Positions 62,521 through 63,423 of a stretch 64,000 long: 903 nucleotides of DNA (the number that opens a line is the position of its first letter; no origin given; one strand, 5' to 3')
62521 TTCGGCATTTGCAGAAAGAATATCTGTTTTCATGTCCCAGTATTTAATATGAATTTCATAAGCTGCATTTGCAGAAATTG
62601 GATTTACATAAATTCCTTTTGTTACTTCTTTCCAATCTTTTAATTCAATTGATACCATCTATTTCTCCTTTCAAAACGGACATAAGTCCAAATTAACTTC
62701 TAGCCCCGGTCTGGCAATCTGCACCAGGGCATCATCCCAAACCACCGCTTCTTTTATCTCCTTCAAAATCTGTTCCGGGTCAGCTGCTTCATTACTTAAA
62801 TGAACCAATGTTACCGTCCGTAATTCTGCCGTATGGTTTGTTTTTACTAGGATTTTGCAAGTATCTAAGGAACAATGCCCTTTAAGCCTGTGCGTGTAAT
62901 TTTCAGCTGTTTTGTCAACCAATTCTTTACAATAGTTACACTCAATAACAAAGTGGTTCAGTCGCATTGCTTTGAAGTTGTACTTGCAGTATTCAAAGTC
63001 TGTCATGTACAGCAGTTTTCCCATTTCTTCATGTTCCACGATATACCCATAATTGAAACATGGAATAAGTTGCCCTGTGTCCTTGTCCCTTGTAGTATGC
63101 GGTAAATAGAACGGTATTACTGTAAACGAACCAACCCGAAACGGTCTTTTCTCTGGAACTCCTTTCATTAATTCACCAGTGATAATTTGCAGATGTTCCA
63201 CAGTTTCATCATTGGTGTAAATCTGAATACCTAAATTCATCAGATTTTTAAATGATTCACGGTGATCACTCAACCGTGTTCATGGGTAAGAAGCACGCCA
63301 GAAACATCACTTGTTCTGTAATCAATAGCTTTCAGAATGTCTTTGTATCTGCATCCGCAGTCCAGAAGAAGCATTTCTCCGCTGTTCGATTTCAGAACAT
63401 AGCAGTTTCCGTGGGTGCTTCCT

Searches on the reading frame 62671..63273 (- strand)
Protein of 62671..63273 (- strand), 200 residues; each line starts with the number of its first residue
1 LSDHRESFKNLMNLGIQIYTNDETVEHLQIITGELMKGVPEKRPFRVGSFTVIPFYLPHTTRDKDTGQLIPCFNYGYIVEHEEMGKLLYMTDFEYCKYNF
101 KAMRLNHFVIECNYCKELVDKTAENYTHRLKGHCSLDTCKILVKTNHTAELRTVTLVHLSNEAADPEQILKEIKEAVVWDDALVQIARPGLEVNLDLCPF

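Call 67: search_protein_families(library=phrogs, max_evalue=0.0001, proteins=[window:62671-63273:-])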
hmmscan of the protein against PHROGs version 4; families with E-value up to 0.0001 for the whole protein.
window:62671-63273:- (200 aa): 1 family
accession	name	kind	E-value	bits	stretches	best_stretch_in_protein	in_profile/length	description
phrog_392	-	other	9.8e-36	124.9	1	2-196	62-256/348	metal-dependent hydrolase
